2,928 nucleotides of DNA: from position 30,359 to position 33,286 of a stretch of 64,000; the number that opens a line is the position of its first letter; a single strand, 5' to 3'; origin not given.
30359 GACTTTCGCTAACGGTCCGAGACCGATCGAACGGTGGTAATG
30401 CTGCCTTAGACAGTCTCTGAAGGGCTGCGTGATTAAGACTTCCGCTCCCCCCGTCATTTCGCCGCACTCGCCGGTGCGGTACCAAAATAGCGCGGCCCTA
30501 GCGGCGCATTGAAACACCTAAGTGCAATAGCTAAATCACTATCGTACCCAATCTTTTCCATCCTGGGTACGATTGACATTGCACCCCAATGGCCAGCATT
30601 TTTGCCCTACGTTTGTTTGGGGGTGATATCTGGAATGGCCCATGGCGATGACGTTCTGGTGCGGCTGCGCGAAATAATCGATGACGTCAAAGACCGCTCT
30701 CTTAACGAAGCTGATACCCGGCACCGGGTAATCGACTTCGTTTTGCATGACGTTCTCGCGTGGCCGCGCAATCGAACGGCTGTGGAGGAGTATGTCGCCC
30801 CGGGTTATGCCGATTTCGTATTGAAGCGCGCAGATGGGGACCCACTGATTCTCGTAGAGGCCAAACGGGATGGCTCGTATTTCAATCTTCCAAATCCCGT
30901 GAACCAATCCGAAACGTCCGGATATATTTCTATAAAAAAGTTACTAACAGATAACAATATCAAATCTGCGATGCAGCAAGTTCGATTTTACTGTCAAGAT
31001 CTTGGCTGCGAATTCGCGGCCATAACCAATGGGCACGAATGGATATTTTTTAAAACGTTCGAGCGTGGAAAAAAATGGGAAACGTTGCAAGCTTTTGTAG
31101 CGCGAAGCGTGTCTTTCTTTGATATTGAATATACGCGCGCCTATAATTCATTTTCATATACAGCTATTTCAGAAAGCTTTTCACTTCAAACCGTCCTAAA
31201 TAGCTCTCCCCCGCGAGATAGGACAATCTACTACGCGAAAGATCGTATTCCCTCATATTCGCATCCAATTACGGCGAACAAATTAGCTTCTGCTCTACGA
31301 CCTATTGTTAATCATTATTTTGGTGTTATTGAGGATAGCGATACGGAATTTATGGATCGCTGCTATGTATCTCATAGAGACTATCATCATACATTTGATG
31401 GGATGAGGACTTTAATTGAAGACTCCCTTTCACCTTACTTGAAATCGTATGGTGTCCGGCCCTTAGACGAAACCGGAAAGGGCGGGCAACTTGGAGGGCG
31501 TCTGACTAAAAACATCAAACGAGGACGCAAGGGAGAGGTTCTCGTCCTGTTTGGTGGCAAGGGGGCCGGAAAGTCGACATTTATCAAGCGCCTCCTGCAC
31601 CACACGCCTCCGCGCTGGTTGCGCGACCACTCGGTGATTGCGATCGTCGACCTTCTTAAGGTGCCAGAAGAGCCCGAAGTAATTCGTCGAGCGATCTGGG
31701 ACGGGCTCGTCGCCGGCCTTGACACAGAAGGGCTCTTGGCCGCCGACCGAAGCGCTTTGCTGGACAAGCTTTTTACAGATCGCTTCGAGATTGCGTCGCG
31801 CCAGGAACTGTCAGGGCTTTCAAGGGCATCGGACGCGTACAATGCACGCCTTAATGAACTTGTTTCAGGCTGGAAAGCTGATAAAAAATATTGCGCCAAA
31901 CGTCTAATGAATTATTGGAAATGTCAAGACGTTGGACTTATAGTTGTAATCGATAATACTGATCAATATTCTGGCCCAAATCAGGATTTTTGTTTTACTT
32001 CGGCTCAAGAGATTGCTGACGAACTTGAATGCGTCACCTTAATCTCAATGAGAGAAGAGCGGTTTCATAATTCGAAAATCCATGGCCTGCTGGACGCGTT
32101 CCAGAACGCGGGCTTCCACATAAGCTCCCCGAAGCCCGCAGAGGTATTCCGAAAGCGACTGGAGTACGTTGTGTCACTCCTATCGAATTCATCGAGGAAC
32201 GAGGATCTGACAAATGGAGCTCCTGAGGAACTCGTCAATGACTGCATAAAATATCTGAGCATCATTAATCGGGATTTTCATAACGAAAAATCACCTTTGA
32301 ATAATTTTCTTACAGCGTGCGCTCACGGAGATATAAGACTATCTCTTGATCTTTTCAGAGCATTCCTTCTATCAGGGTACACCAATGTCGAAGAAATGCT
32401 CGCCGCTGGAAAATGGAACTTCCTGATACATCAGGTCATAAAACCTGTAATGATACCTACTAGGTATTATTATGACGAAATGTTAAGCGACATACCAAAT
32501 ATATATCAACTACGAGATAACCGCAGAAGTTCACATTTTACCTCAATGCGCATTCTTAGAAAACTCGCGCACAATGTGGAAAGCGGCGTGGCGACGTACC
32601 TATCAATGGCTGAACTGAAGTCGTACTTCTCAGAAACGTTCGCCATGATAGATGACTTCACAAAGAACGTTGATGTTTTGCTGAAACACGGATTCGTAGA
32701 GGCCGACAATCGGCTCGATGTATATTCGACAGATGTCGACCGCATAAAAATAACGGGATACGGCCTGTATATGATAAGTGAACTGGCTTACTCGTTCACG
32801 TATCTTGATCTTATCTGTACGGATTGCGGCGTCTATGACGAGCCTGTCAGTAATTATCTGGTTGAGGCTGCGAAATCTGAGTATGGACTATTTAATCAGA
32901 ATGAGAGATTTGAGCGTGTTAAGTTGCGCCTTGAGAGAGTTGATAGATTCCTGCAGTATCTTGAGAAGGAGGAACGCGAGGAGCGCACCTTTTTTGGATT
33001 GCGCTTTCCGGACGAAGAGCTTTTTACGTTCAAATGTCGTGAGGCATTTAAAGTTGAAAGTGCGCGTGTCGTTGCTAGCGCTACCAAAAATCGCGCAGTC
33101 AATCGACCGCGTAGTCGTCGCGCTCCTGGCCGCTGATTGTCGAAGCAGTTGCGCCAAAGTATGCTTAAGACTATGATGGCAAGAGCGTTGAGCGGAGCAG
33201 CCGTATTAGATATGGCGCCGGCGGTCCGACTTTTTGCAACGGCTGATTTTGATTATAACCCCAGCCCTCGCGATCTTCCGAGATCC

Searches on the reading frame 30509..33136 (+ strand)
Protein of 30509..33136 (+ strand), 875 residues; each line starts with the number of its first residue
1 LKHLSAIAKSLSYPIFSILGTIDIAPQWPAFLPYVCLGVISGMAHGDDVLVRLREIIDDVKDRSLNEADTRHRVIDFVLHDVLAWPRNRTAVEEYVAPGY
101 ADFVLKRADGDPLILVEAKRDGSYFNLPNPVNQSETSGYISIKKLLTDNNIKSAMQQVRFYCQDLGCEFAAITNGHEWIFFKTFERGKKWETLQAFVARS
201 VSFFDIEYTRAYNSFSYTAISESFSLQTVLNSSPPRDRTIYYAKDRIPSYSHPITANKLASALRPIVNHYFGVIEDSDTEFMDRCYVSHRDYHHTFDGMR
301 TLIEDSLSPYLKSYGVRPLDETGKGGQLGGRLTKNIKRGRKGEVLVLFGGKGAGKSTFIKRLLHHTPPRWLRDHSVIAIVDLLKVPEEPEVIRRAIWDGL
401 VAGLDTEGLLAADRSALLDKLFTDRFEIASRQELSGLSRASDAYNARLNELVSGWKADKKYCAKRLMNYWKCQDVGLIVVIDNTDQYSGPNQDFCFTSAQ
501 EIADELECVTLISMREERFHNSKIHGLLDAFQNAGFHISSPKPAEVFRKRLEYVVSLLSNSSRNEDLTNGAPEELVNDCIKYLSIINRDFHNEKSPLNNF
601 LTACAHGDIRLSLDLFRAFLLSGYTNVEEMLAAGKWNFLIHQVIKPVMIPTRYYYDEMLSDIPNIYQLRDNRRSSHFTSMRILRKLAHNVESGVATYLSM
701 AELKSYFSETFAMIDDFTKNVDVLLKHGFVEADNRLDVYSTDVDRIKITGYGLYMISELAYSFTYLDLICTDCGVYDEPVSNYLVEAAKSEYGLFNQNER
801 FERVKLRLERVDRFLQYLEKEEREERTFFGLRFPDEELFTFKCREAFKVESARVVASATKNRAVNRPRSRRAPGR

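Call 62: search_protein_families(library=pfam, proteins=[window:30509-33136:+], max_evalue=0.001)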
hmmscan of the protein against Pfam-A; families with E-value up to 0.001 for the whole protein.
window:30509-33136:+ (875 aa): 4 families
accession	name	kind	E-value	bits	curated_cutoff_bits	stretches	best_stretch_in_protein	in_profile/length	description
PF13191.12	AAA_16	-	2.1e-05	25.5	32.6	1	334-489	17-146/167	AAA ATPase domain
PF13588.12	HSDR_N_2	-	0.00019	21.9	25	0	152-194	65-107/110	Type I restriction enzyme R protein N terminus (HSDR_N)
PF13401.12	AAA_22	-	0.0003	21.6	27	0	343-420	6-73/130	AAA domain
PF04313.20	HSDR_N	-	0.00036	20.9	25.1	1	56-188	81-197/198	Type I restriction enzyme R protein N terminus (HSDR_N)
